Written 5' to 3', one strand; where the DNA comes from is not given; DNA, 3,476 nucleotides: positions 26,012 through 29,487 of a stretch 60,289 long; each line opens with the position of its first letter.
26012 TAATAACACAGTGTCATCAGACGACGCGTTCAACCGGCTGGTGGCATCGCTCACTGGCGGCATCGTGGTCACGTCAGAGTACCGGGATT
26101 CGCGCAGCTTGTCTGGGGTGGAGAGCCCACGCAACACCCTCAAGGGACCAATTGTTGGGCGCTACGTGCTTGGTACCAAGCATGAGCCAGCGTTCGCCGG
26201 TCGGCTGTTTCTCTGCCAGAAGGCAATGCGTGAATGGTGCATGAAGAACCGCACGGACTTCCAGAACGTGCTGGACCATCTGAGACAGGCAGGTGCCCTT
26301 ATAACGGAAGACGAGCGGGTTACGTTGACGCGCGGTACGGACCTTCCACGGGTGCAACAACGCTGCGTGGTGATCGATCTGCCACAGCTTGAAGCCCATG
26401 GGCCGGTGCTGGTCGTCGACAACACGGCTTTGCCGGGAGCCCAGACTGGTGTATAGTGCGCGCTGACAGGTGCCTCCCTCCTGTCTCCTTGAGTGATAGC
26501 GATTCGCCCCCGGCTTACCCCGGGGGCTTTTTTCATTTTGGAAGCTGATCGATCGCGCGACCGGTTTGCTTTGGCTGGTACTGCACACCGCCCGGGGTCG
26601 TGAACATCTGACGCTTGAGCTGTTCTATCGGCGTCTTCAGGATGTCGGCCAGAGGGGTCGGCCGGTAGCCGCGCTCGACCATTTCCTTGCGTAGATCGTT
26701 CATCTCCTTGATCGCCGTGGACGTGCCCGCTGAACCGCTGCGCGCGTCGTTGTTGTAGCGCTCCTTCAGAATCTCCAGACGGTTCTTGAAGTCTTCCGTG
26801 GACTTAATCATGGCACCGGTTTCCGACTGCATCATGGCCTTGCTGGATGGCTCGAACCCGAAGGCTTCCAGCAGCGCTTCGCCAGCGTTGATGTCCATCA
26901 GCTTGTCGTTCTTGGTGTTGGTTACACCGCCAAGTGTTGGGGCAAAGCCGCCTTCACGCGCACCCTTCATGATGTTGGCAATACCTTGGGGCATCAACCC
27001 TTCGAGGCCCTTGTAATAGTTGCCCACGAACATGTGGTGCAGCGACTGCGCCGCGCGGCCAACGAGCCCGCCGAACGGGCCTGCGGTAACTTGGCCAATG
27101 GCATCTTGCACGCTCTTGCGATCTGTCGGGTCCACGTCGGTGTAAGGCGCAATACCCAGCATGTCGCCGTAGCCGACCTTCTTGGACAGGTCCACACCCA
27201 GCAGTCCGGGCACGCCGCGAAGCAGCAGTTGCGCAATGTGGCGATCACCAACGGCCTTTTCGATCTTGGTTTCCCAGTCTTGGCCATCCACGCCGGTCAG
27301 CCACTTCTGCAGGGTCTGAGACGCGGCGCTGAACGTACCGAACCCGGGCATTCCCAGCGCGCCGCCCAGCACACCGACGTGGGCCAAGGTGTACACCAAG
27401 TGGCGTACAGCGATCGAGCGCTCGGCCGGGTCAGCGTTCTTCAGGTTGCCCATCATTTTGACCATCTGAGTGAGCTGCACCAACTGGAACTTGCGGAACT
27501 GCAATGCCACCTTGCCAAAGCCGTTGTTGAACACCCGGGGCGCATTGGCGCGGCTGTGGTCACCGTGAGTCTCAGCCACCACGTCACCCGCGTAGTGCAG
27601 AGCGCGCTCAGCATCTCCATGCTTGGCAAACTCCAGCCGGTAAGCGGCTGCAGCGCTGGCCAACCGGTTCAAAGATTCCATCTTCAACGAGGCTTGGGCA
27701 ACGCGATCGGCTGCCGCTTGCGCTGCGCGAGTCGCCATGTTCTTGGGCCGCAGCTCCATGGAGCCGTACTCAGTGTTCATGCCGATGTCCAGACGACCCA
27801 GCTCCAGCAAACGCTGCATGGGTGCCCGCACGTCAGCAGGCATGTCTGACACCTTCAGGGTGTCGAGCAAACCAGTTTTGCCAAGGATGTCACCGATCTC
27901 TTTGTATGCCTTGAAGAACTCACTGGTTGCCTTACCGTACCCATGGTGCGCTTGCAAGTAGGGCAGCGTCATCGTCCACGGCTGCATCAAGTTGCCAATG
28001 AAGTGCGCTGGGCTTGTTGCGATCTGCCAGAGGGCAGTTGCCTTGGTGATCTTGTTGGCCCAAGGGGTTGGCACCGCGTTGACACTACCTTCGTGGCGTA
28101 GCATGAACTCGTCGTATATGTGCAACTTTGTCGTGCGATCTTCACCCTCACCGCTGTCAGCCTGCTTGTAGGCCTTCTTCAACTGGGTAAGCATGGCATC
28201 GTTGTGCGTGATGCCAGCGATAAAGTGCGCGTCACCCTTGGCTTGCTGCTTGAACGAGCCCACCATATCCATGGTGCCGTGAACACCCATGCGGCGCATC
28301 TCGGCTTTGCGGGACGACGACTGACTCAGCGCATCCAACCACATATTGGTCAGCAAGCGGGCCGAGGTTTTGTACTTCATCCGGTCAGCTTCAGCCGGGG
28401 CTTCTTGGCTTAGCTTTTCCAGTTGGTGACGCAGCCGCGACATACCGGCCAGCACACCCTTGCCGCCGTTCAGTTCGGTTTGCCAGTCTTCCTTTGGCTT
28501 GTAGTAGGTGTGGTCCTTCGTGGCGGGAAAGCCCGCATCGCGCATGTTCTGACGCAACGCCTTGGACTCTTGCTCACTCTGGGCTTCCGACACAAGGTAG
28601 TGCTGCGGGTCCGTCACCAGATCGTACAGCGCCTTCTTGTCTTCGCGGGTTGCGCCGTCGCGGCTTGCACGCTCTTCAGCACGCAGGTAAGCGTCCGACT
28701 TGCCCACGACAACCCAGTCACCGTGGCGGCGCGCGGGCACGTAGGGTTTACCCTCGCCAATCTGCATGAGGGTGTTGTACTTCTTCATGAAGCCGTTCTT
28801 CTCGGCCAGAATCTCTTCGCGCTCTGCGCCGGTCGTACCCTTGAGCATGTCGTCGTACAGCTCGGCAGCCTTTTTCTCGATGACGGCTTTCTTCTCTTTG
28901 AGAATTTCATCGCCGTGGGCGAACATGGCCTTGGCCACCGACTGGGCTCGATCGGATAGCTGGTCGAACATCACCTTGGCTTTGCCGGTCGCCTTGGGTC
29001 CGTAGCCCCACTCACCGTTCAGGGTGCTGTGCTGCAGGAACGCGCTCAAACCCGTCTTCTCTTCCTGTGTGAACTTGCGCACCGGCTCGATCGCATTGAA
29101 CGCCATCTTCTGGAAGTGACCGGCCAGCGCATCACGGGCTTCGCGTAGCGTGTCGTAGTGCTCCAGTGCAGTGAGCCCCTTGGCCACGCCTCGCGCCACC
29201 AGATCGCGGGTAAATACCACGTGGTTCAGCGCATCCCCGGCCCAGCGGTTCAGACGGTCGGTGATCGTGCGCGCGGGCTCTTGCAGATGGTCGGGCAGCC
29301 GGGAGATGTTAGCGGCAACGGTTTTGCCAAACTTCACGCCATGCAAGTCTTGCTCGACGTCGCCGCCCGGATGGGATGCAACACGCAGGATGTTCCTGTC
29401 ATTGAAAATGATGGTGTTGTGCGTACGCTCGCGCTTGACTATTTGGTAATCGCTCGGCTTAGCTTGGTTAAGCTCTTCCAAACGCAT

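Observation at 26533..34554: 2673-aa giant polyvalent-type virion protein taking up 13% of the genome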

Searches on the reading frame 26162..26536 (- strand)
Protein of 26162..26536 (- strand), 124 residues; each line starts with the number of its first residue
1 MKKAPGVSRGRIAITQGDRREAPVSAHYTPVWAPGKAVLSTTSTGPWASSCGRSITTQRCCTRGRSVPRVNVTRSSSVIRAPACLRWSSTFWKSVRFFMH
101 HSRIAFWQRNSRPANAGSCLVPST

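Call 11: search_protein_families(library=phrogs, proteins=[window:26162-26536:-], max_evalue=0.001)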
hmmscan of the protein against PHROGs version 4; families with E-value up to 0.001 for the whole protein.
window:26162-26536:- (124 aa): 0 families

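Call 28: search_protein_families(library=pfam, proteins=[window:26162-26536:-], max_evalue=0.01)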
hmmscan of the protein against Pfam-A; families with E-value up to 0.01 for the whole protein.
window:26162-26536:- (124 aa): 0 families

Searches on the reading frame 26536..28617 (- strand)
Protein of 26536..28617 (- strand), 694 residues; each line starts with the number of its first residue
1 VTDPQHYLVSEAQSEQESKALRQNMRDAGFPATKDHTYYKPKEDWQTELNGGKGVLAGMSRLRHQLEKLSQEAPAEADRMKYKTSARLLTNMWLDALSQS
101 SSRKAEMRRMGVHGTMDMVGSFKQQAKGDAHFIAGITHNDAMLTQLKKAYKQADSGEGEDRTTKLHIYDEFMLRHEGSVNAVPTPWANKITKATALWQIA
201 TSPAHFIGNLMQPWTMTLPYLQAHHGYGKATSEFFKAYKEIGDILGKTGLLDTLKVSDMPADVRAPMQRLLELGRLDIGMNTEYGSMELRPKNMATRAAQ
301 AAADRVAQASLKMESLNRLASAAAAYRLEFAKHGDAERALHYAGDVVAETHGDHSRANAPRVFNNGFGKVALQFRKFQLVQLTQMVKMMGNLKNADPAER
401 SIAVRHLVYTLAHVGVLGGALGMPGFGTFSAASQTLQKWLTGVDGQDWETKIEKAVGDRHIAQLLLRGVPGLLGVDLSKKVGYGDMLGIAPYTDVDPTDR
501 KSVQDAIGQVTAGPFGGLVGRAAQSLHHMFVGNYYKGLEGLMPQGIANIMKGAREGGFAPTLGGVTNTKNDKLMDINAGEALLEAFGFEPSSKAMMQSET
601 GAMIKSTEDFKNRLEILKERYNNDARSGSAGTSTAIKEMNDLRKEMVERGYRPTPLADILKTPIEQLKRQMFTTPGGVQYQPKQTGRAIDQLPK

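Call 14: search_protein_families(library=pfam, proteins=[window:26536-28617:-], max_evalue=10)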
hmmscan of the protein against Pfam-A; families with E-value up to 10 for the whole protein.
window:26536-28617:- (694 aa): 0 families

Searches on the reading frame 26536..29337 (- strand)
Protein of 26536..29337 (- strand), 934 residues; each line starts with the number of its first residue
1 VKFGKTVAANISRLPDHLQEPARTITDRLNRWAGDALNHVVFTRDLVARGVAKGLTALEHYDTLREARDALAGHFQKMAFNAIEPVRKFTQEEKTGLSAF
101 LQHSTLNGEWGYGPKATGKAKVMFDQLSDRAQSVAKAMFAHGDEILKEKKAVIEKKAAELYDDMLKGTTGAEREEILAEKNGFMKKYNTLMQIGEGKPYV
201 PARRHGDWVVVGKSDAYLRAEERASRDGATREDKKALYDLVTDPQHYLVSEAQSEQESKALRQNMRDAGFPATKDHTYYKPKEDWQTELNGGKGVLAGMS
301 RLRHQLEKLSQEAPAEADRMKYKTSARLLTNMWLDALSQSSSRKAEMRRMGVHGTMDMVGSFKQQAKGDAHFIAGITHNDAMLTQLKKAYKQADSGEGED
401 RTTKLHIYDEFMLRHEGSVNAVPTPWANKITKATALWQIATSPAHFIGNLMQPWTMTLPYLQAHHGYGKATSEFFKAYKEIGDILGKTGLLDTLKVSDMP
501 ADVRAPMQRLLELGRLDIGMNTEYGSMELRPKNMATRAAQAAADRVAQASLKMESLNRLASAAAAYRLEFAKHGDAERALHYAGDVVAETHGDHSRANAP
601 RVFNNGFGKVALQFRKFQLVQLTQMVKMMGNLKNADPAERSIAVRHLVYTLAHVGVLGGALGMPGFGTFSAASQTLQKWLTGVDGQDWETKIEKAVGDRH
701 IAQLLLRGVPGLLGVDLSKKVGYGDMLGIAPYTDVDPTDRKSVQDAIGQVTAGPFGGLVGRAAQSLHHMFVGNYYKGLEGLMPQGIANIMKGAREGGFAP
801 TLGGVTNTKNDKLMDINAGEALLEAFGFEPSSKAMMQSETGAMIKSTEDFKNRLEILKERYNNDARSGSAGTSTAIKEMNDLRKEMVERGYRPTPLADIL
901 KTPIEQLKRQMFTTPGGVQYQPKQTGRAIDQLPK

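Call 54: predict_structure(alignment_id=A3)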
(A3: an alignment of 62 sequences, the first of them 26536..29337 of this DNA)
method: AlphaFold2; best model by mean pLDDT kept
length: 934 residues; sequences in the alignment: 62
mean_pLDDT: 70.9   pTM: 0.59
mean pLDDT of the five models: 70.9, 69.8, 67.2, 65.4, 64.3
residues with pLDDT >= 90: 91; 70-90: 411; 50-70: 334; < 50: 98
segments of 3 or more residues with pLDDT < 50: 1-5, 520-531, 659-666, 707-759, 826-828
pLDDT, mean of each block of 10 residues (from residue 1): 49 71 68 74 85 91 85 83 84 87 85 83 93 92 85 82 82 83 73 66 74 89 88 85 81 76 75 81 71 61 76 81 74 64 60 67 83 86 91 87 90 79 62 62 64 82 85 92 81 82 91 70 45 60 70 86 96 93 87 67 67 59 60 60 61 52 47 59 60 56 49 37 34 37 40 42 53 57 55 60 58 63 53 54 63 80 79 83 80 70 62 55 60 52
secondary structure, 60 per line:
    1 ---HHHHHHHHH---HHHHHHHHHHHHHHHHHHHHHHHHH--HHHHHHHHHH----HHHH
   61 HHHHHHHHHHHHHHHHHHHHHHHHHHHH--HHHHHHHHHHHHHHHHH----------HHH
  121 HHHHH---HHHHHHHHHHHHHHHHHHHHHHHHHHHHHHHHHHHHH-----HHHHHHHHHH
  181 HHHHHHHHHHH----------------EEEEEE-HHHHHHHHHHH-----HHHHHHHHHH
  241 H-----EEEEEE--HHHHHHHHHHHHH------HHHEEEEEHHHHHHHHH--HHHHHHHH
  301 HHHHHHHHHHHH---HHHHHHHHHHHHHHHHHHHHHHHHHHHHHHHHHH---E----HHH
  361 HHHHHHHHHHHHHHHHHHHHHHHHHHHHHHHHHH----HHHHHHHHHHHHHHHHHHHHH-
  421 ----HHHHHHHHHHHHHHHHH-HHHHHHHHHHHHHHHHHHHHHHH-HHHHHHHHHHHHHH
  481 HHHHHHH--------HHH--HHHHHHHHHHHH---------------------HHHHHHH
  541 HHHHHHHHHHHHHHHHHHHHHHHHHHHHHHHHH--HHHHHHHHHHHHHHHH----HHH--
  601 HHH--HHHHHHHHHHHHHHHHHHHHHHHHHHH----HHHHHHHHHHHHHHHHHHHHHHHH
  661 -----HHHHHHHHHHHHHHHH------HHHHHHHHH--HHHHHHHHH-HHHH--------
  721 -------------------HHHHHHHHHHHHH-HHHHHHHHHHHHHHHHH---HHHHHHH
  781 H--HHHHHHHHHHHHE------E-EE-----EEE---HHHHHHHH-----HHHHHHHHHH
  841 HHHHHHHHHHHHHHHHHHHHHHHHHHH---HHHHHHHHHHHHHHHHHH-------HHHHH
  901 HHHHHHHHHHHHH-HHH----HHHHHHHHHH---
elements in order (helices of 4 or more, strands of 3 or more residues): H4-12 H16-40 H43-52 H57-88 H91-107 H118-125 H129-165 H171-191 E208-213 H215-225 H231-241 E247-252 H255-267 E277-281 H282-290 H293-312 H316-349 H358-394 H399-419 H425-441 H443-465 H467-487 H501-512 H534-573 H576-591 H606-632 H637-660 H666-681 H688-696 H699-707 H709-712 H740-752 H754-770 H774-781 H784-795 E812-814 H818-825 H831-867 H871-888 H896-913 H922-931

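Call 57: fold_search(model_id=the predicted structure, library=pdb)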
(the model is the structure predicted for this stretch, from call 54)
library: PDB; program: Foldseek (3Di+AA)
matches with E <= 10: 65; with E <= 0.001: 0
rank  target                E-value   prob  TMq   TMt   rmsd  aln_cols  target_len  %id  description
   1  9caf_D                5.7e-01  0.09  0.11  0.05  30.9      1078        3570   10  Cryo-EM structure of the reconstituted TRRAP lobe of the human TIP60 complex (composite structure) (released 2025-06-18)
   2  9ctc                  7.6e-01  0.04  0.08  0.06  38.3       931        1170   10  SapNP reconstituted Human ABCB1 in complex with Zosuquidar and ATP/Mg (released 2025-01-22)
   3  9exz_C                9.3e-01  0.08  0.09  0.12  31.7       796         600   12  Efficient and scalable protein design using a relaxed sequence space (released 2024-10-16)
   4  6zqc_UT               1.0e+00  0.08  0.12  0.06  34.3      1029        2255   12  Cryo-EM structure of the 90S pre-ribosome from Saccharomyces cerevisiae, state Pre-A1 (released 2020-09-23)
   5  6qee_A                1.0e+00  0.03  0.08  0.07  39.3       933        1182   10  Nanodisc reconstituted Human-mouse chimeric ABCB1 (ABCB1HM)-EQ mutant in complex with UIC2 Fab and Zosuquidar. (released 2019-02-27)
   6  6fn4_A                1.3e+00  0.05  0.09  0.07  33.3       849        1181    9  Apo form of UIC2 Fab complex of human-mouse chimeric ABCB1 (ABCB1HM) (released 2018-02-21)
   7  8y7e_1                1.6e+00  0.04  0.09  0.09  31.8       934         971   12  Cryo-EM Structure of the human minor pre-B complex (pre-precatalytic spliceosome) U12 snRNP part (released 2024-03-13)
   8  8vvy_C                1.8e+00  0.06  0.11  0.10  34.4      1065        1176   12  Human Cullin-1 in complex with CAND2 (released 2025-01-29)
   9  5yvh_A                1.8e+00  0.04  0.09  0.09  24.1       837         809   12  Crystal structure of Karyopherin beta2 in complex with FUS(371-526) (released 2018-05-16)
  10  7dvq_1                1.9e+00  0.04  0.09  0.09  31.8       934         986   12  Cryo-EM Structure of the Activated Human Minor Spliceosome (minor Bact Complex) (released 2021-03-31)
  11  6twn_B                2.0e+00  0.12  0.07  0.17  23.3       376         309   10  Crystal structure of Talin1 R7R8 in complex with CDK1 (206-223) (released 2021-05-12)
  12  4tql_A                2.1e+00  0.11  0.05  0.19  34.6       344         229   12  Computationally designed three helix bundle (released 2014-10-15)
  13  6yvd_A                2.3e+00  0.04  0.10  0.11  29.6       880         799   10  Head segment of the S.cerevisiae condensin holocomplex in presence of ATP (released 2020-07-22)
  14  6tc0_C                2.3e+00  0.03  0.08  0.08  34.6      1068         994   12  Crystal structure of MMS19-CIAO1-CIAO2B CIA targeting complex (released 2020-07-29)
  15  7sqc_W1               2.4e+00  0.02  0.07  0.07  88.9       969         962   12  Ciliary C1 central pair apparatus isolated from Chlamydomonas reinhardtii (released 2022-04-13)
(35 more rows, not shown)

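Call 83: search_dna_similar(query=window:26536-29337:-, collection=plasmids, mode=protein, max_rows=15, max_evalue=0.001)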
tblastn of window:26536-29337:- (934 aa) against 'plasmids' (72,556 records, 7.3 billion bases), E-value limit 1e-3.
Records with a match: 7; places in all: 7; records where one place covers at least 80% of the query: 1.
Best place of each record, by identity: <60% 7.
By first word of the organism name: Neisseria 2; Acinetobacter 1; Chromobacterium 1; Brucella 1; Massilia 1; Roseicitreum 1.
By predicted mobility (MOB-suite, as given by PLSDB): non-mobilizable 7.
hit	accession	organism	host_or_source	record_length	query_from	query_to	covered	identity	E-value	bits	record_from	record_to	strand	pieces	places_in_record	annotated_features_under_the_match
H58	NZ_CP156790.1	Acinetobacter sp. ANC 7919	cattle,whole organism,cattle feces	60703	35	876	90%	23.0%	1e-12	80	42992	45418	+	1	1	PLxRFG domain-containing protein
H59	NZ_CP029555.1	Chromobacterium phragmitis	bacterial culture,tidal marsh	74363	198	864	71%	24.3%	8e-17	94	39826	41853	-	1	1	PLxRFG domain-containing protein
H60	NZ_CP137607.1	Brucella pseudintermedia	Zophobas morio,animal,homogenized ...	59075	326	913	63%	25.3%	1e-18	99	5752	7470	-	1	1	PLxRFG domain-containing protein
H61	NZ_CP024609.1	Massilia violaceinigra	cell culture,Tianshan glacier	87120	295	834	58%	23.7%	5e-6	58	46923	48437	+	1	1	PLxRFG domain-containing protein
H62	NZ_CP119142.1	Neisseria gonorrhoeae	Homo sapiens,whole organism,synovial ...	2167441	196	617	45%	25.7%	8e-17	94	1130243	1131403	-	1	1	none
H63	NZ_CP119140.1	Neisseria gonorrhoeae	Homo sapiens,whole organism,blood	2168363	196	617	45%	25.1%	1e-16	93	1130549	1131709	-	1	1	none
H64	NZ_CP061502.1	Roseicitreum antarcticum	Intertidal sediment,Sandy intertidal ...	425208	328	627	32%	24.4%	4e-8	66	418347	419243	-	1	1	PLxRFG domain-containing protein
